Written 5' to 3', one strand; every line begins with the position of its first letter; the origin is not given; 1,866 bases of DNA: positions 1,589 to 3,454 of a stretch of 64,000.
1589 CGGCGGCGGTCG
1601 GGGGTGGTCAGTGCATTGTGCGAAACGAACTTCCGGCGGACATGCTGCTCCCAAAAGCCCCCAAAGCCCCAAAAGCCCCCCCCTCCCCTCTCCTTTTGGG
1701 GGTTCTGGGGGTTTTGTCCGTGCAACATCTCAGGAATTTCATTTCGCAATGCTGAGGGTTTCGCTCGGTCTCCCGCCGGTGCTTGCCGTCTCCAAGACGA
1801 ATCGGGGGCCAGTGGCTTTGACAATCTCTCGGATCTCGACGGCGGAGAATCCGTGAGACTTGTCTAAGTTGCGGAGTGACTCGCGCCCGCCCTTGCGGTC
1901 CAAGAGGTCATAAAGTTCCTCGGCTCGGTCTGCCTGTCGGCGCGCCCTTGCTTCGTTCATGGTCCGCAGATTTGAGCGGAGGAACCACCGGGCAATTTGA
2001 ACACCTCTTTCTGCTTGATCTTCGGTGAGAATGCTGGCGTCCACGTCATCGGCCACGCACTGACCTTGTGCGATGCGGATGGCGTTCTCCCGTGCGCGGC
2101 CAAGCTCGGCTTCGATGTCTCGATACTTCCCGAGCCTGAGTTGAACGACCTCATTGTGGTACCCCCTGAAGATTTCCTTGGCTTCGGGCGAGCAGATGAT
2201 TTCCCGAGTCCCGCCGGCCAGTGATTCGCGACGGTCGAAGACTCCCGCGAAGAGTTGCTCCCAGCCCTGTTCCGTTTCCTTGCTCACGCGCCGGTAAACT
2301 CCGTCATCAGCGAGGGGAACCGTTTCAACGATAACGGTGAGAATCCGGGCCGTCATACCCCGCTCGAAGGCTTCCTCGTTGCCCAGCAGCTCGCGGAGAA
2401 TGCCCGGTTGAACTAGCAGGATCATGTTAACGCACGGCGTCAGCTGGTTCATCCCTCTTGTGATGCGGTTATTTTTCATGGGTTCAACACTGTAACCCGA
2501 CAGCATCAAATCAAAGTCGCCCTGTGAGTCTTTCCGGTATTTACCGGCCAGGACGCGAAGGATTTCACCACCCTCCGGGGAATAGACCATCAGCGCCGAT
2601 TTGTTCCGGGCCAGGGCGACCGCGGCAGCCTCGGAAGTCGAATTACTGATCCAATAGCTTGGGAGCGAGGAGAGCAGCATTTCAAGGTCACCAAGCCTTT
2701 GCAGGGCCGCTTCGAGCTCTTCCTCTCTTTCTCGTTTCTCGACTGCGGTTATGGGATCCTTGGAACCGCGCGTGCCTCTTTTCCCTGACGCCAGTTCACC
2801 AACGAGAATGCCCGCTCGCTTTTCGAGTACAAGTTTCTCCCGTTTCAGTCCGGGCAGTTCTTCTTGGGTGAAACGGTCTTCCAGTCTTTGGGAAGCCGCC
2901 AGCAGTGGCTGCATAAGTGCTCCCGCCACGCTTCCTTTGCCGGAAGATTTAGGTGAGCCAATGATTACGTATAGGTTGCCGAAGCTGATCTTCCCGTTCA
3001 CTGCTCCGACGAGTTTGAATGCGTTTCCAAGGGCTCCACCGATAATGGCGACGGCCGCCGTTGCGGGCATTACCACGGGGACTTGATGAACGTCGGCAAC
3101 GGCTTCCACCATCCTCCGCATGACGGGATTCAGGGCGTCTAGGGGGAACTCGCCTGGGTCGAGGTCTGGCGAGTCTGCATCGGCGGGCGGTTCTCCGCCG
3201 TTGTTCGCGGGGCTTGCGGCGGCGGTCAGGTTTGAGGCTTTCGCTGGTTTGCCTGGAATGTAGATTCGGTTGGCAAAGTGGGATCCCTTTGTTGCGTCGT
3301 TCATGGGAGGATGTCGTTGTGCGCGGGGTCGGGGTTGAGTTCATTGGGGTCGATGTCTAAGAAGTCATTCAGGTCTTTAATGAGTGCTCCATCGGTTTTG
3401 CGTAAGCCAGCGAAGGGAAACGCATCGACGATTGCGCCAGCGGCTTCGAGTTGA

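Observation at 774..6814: tRNA-Thr-linked ~6 kb integrative element with a phage-satellite-like (P4/PICI-type) gene set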

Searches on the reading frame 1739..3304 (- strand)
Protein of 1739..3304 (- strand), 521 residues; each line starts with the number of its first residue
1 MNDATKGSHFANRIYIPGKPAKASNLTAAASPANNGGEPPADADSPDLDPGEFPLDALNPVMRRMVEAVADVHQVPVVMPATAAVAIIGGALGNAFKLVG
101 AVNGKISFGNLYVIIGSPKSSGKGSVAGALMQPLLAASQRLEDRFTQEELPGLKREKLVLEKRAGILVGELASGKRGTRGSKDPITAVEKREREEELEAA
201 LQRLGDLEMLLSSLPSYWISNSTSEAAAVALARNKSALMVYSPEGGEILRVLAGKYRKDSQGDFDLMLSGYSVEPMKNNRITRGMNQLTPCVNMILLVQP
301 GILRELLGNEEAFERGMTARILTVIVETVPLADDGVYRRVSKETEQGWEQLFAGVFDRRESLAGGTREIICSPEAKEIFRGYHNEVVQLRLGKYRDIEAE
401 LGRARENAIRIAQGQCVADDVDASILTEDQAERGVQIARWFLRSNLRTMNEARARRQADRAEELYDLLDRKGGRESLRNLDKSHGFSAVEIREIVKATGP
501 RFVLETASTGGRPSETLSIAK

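Call 4: search_protein_families(library=pfam, proteins=[window:1739-3304:-], max_evalue=0.1)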
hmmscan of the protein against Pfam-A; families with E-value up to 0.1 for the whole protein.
window:1739-3304:- (521 aa): 3 families
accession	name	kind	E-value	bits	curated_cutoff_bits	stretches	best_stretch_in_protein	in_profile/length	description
PF13148.11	DUF3987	-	8.6e-42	144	27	1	74-448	1-361/364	Protein of unknown function (DUF3987)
PF18606.7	HTH_53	-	0.041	14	30.6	1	471-508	13-51/62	Zap helix turn helix N-terminal domain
PF20698.3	PIN-TPR-GreABC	-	0.091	13.5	27.8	0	200-250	9-60/138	PIN domain associated with the TPR-GreAB-C-PIN system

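Call 5: search_protein_families(library=phrogs, proteins=[window:1739-3304:-], max_evalue=0.1)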
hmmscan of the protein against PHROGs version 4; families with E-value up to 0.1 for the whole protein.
window:1739-3304:- (521 aa): 2 families
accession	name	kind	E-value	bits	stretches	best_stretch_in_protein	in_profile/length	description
phrog_2373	-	DNA, RNA and nucleotide metabolism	1e-33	117.8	1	39-474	43-457/515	DNA helicase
phrog_3022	-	DNA, RNA and nucleotide metabolism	0.019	14.4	0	366-472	602-711/788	DNA primase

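Call 25: find_homologous_proteins(query=window:1739-3304:-, max_evalue=1e-20)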
Query window:1739-3304:- (521 aa): 91 proteins with E <= 1e-20 among 8000 candidates.
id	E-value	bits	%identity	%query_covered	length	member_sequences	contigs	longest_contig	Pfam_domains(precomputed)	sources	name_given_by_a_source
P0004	0.0e+0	1136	100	100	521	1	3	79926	PF13148.12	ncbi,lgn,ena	-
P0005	2.0e-169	583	57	92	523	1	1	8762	PF13148.12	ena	-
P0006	3.8e-169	582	55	92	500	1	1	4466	PF13148.12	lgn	-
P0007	6.8e-169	581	57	92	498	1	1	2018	PF13148.12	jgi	-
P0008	9.6e-169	580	56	98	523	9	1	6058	PF13148.12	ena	-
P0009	5.9e-168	578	56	92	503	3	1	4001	PF13148.12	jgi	jgi:hypothetical protein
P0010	1.4e-167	576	57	91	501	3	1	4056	PF13148.12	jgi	-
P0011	1.9e-167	576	56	92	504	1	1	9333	PF13148.12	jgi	jgi:Protein of unknown function (DUF3987)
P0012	3.0e-167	575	55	96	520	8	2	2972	PF13148.12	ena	-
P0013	4.4e-167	575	56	93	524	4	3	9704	PF13148.12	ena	-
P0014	5.7e-167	574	56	94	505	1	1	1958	PF13148.12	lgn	-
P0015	8.6e-167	574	54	96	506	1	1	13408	PF13148.12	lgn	-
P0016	1.5e-166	573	56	91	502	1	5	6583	PF13148.12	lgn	-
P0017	2.0e-166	573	56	97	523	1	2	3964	PF13148.12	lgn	-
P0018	2.1e-166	573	56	93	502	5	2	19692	PF13148.12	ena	-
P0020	4.1e-166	572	56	93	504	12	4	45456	PF13148.12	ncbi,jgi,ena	jgi:hypothetical protein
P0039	3.7e-161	555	53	97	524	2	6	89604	PF13148.12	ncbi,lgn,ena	-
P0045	1.1e-156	541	54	91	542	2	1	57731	PF13148.12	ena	-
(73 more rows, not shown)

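Call 26: find_encoding_contigs(protein=P0039, flank=10000, max_places=4)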
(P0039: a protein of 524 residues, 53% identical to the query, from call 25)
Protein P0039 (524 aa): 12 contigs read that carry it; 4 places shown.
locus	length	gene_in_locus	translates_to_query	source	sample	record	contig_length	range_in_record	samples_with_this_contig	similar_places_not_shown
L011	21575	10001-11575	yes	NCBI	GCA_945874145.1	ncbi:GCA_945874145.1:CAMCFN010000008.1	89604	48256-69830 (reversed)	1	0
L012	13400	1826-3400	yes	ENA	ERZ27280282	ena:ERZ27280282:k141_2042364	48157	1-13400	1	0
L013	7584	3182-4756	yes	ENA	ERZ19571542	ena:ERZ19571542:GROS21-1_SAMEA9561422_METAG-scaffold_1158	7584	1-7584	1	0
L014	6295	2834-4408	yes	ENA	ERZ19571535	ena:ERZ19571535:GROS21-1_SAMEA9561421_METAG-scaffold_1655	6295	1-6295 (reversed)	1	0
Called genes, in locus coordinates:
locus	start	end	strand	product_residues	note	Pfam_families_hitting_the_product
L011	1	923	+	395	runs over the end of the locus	PF13442:Cytochrome_CBB3 (faint)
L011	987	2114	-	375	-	PF00326:Peptidase_S9 (faint)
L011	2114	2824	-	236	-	PF01252:Peptidase_A8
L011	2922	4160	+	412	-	PF00270:DEAD, PF04851:ResIII, PF00271:Helicase_C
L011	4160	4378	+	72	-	-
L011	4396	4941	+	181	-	PF00989:PAS, PF08448:PAS_4, PF13188:PAS_8 (weak), PF13426:PAS_9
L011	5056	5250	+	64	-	PF07927:HicA_toxin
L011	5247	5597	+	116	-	PF05534:HicB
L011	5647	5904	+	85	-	-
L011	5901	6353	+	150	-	PF01850:PIN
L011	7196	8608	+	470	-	-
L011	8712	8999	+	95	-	-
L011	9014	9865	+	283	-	PF01807:Zn_ribbon_DnaG (weak)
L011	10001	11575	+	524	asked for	PF13148:DUF3987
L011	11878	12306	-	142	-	PF01850:PIN (weak)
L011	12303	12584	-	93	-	-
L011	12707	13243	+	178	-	-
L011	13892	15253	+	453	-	PF01261:AP_endonuc_2, PF27526:XylA2_C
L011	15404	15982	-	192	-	PF05736:OprF, PF13505:OMP_b-brl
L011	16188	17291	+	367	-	PF01926:MMR_HSR1, PF02421:FeoB_N (weak), PF06071:YchF-GTPase_C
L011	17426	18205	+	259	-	PF02405:MlaE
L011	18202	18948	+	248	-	PF00005:ABC_tran, PF13304:AAA_21 (faint)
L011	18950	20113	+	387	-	PF02470:MlaD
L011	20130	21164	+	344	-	PF01938:TRAM (faint)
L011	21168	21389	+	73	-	PF09413:DUF2007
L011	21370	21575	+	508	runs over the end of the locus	PF01565:FAD_binding_4, PF02913:FAD-oxidase_C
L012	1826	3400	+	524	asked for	PF13148:DUF3987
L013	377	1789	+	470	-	-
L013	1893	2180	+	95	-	-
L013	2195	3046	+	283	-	PF01807:Zn_ribbon_DnaG (weak)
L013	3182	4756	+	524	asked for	PF13148:DUF3987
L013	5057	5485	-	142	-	PF01850:PIN (weak)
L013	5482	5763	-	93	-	-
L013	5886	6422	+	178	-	-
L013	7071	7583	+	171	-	?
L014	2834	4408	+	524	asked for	PF13148:DUF3987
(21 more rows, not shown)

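Call 27: find_encoding_contigs(protein=P0020, flank=10000, max_places=4)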
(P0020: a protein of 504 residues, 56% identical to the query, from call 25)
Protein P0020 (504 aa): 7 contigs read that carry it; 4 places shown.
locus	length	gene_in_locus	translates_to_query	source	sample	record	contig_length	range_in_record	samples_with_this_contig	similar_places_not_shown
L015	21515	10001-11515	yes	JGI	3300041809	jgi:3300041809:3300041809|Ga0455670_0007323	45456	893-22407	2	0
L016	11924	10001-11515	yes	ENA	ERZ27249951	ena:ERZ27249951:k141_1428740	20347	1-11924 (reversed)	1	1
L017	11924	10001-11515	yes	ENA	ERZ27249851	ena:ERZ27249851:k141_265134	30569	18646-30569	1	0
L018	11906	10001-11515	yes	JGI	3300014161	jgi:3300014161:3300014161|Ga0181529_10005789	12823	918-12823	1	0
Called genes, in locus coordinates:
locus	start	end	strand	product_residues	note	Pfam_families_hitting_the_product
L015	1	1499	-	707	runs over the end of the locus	PF00535:Glycos_transf_2, PF13506:Glyco_transf_21 (faint)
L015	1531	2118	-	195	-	-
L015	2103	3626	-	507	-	PF04349:MdoG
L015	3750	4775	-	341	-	PF13177:DNA_pol3_delta2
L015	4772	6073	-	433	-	PF09492:Pec_lyase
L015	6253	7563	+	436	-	PF00589:Phage_integrase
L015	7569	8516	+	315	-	-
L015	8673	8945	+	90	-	-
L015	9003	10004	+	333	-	PF01807:Zn_ribbon_DnaG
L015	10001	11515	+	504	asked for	PF13148:DUF3987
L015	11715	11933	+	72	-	-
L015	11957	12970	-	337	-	PF06067:DUF932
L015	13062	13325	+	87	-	-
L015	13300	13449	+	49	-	-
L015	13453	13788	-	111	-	PF01381:HTH_3 (weak), PF13443:HTH_26 (weak)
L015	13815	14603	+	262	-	PF22175:Ogg-HhH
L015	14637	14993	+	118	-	-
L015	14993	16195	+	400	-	PF00294:PfkB, PF05014:Nuc_deoxyrib_tr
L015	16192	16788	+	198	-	PF06508:QueC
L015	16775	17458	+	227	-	PF00881:Nitroreductase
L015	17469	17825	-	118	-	-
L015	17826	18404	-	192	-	PF13274:SocA_Panacea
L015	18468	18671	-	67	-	-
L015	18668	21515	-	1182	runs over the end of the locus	PF02384:N6_Mtase (faint), PF20473:MmeI_Mtase (faint), PF07669:Eco57I, PF12950:TaqI_C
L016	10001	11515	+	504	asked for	PF13148:DUF3987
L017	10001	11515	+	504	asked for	PF13148:DUF3987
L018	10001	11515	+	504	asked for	PF13148:DUF3987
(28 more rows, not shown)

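Call 28: find_encoding_contigs(protein=P0045, flank=10000, max_places=3)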
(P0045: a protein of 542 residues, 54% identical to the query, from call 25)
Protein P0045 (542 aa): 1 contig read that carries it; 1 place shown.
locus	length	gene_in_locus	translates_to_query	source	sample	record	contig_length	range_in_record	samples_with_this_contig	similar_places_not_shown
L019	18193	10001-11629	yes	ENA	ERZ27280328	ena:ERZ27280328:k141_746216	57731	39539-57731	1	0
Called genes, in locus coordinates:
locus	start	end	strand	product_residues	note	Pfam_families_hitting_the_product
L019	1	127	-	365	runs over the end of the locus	PF01008:IF-2B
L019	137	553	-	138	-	PF00515:TPR_1 (weak), PF07719:TPR_2 (weak), PF13181:TPR_8 (weak)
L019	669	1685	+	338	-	PF01073:3Beta_HSD, PF01370:Epimerase, PF02719:Polysacc_synt_2, PF05368:NmrA (weak), PF07993:NAD_binding_4, PF13460:NAD_binding_10, PF16363:GDP_Man_Dehyd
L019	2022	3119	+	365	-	-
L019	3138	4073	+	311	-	PF07596:SBP_bac_10 (faint)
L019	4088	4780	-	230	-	PF00814:TsaD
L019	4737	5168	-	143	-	PF02367:TsaE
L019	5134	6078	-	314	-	PF00586:AIRS, PF02769:AIRS_C (weak)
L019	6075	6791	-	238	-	PF02517:Rce1-like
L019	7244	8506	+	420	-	PF00589:Phage_integrase (weak)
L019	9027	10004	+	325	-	PF01807:Zn_ribbon_DnaG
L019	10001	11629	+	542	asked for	PF13148:DUF3987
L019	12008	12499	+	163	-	-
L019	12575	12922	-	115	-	-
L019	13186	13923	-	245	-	-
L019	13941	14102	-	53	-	-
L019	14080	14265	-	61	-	-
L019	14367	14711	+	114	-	PF03050:DDE_Tnp_IS66 (weak)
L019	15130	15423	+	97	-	PF04365:BrnT_toxin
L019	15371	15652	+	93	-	PF14384:BrnA_antitoxin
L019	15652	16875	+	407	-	PF00246:Peptidase_M14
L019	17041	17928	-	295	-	PF13385:Laminin_G_3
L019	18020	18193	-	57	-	?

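Call 35: search_protein_families(library=pfam, proteins=[L019:12008-12499:+, L011:12707-13243:+, L019:8776-9030:+, L019:9027-10004:+, L011:8712-8999:+, L015:7569-8516:+, L015:11715-11933:+, L019:12575-12922:-], max_evalue=1)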
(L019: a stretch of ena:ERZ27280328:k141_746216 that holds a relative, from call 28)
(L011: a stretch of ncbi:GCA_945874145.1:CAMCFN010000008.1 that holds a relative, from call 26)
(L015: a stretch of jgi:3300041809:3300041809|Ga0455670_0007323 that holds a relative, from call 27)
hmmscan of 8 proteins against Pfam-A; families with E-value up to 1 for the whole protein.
L019:12008-12499:+ (163 aa): 0 families

L011:12707-13243:+ (178 aa): 0 families

L019:8776-9030:+ (84 aa): 1 family
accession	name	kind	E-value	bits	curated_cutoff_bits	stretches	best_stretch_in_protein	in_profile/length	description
PF06055.17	ExoD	-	0.2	11.4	23.8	1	11-70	42-101/180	Exopolysaccharide synthesis, ExoD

L019:9027-10004:+ (325 aa): 1 family
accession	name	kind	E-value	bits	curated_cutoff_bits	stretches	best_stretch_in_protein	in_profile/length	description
PF01807.25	Zn_ribbon_DnaG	-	2.7e-08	33.9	24.9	1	30-79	35-84/98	CHC2 zinc finger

L011:8712-8999:+ (95 aa): 0 families

L015:7569-8516:+ (315 aa): 0 families

L015:11715-11933:+ (72 aa): 0 families

L019:12575-12922:- (115 aa): 1 family
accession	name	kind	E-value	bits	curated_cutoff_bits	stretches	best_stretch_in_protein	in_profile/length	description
PF03990.20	DUF348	-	0.082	13.1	24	1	44-61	13-30/41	G5-linked-Ubiquitin-like domain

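Call 51: search_dna_similar(query=window:1739-3304:-, collection=phages, mode=protein, max_rows=15)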
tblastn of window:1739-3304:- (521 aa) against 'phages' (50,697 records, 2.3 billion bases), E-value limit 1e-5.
Records with a match: 3; places in all: 3; records where one place covers at least 80% of the query: 0.
Best place of each record, by identity: <60% 3.
By first word of the organism name: phage 1; Streptococcus 1; Bacteriophage 1.
By host as written in the record: - 2; Streptococcus equi ERR066395 1.
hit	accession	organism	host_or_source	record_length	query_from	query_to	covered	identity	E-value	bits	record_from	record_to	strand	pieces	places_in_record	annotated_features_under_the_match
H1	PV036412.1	phage NatCom_43819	human feces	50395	53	442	75%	25.1%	2e-11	73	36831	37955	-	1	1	DNA helicase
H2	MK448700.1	Streptococcus phage Javan191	Streptococcus equi ERR066395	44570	218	442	43%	28.7%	9e-15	84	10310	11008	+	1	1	DNA primase/helicase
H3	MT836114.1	Bacteriophage sp.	human fecal samples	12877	217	442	43%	24.2%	2e-7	60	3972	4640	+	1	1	record has no annotation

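Call 52: search_dna_similar(query=window:1739-3304:-, collection=plasmids, mode=protein, max_rows=15)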
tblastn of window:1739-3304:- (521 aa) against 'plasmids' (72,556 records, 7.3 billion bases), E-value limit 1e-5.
No match.

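Call 60: find_related_loci(query=A2, collection=metagenome_contigs, flank=9000)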
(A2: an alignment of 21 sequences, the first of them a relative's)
Query A2 (521 aa) in metagenome_contigs; peptide patterns used: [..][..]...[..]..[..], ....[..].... (x = any residue, [..] = any of these).
128 stretches matched a pattern; 50 encode a relative of the query (tblastn E <= 1e-3); 50 distinct loci.
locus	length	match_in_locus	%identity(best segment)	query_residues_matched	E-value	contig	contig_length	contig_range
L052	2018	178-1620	57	40-520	0e+0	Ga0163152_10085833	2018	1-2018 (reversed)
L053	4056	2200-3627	57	47-520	0e+0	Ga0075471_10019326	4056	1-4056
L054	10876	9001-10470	56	35-520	3e-175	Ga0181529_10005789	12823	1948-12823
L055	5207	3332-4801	56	35-520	4e-179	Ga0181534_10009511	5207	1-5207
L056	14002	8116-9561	57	41-520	4e-175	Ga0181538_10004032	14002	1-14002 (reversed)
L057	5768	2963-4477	55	16-520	2e-177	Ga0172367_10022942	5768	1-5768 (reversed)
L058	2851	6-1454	55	40-520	0e+0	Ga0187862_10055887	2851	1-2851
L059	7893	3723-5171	56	40-521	8e-173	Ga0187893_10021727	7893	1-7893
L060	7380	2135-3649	56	18-520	3e-170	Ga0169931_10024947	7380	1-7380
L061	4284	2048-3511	54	34-520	2e-174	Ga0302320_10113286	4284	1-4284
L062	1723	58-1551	54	17-515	0e+0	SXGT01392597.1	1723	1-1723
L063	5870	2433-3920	54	12-519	2e-169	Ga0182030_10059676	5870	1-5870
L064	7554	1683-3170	54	12-519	1e-167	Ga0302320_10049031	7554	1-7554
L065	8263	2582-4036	53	40-521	3e-165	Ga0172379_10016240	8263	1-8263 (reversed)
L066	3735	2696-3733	58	40-385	5e-132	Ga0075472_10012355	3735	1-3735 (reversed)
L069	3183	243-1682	44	42-519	2e-126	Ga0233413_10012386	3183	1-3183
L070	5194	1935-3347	46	50-521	7e-121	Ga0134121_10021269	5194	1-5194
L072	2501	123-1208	54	154-515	1e-120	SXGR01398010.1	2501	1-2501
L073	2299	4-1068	53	170-520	2e-120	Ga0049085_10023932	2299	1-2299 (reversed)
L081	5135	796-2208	40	50-519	9e-102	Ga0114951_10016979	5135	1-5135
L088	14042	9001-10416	41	49-519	2e-93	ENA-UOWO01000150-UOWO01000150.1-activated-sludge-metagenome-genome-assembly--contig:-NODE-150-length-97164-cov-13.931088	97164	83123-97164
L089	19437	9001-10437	41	39-515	4e-92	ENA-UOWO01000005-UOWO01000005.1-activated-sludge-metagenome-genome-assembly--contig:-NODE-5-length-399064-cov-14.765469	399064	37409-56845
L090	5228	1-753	56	271-520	3e-87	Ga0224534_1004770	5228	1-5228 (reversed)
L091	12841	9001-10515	35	20-519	8e-80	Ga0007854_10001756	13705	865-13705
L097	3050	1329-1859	53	348-520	2e-51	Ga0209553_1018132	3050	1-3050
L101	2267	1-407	54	389-520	3e-28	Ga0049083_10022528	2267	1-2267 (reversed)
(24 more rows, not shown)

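Call 61: find_related_loci(query=A2, collection=viral_contigs, flank=9000)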
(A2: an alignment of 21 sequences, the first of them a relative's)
Query A2 (521 aa) in viral_contigs; peptide patterns used: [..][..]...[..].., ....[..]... (x = any residue, [..] = any of these).
11 stretches matched a pattern; 1 encode a relative of the query (tblastn E <= 1e-3); 1 distinct loci.
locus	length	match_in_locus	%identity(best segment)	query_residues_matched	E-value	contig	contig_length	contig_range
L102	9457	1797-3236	45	41-521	3e-132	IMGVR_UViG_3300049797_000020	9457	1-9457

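Call 67: search_protein_families(library=ncbifam, proteins=[window:1739-3304:-], max_evalue=0.1)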
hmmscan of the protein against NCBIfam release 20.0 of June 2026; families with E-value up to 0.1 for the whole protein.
window:1739-3304:- (521 aa): 0 families

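Call 80: search_protein_families(library=phrogs, proteins=[L102:258-620:+, L102:3292-3834:+, L102:3831-5753:+, L102:5915-6523:+, L102:7023-7307:+, L102:7457-7732:+, L102:8631-9023:+, L102:9042-9383:+, L102:7817-8185:-], max_evalue=0.001)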
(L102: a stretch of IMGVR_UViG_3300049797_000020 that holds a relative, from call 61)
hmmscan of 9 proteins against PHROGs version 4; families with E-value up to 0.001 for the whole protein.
L102:258-620:+ (120 aa): 0 families

L102:3292-3834:+ (180 aa): 9 families
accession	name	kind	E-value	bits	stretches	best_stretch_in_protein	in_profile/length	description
phrog_4102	-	head and packaging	3.3e-15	57.7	1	28-139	14-136/166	terminase small subunit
phrog_309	-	head and packaging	1e-06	30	1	27-80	140-192/319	terminase small subunit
phrog_1482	-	head and packaging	1.1e-06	29.3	1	27-88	13-78/147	terminase small subunit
phrog_664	-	DNA, RNA and nucleotide metabolism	5.4e-06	27.4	1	15-66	22-74/210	DNA binding protein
phrog_4044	-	head and packaging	1.8e-05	25.3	1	17-91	12-86/180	terminase small subunit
phrog_8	-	transcription regulation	4.5e-05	24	1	18-80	65-127/346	transcriptional regulator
phrog_7344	-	head and packaging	0.00046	21.4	1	33-89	17-72/161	terminase small subunit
phrog_1729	-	unknown function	0.00053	21.1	1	23-67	71-115/142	-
phrog_151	-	integration and excision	0.0008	19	1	23-73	122-173/582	transposase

L102:3831-5753:+ (640 aa): 3 families
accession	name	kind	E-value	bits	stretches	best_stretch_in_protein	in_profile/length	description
phrog_2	-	head and packaging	2.7e-08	34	1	136-283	337-435/807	terminase large subunit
phrog_26724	-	unknown function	2.2e-05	25.1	1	71-218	44-191/192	-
phrog_24361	-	head and packaging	2.7e-05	25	1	477-598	13-133/162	terminase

L102:5915-6523:+ (202 aa): 0 families

L102:7023-7307:+ (94 aa): 0 families

L102:7457-7732:+ (91 aa): 0 families

L102:8631-9023:+ (130 aa): 0 families

L102:9042-9383:+ (113 aa): 0 families

L102:7817-8185:- (122 aa): 0 families

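Call 82: search_protein_families(library=phrogs, proteins=[L019:12008-12499:+, L011:12707-13243:+], max_evalue=0.05)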
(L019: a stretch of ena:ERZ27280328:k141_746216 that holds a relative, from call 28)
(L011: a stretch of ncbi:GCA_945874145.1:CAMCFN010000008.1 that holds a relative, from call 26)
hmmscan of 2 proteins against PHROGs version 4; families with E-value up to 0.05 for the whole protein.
L019:12008-12499:+ (163 aa): 2 families
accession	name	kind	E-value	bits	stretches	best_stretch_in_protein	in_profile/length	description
phrog_57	-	head and packaging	7.2e-07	30.2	1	7-121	9-137/199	terminase small subunit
phrog_66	-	integration and excision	0.0019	18.9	1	5-132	88-216/412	excisionase and transcriptional regulator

L011:12707-13243:+ (178 aa): 4 families
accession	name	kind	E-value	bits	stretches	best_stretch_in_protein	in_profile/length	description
phrog_5536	-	unknown function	1.7e-06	28.9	1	16-164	7-159/172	-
phrog_1206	-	head and packaging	3.1e-06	28.2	1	20-80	9-66/207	terminase small subunit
phrog_23746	-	unknown function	0.0066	17.1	1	22-79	52-109/244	-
phrog_4151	-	DNA, RNA and nucleotide metabolism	0.043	14.6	0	24-114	14-77/154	DNA binding protein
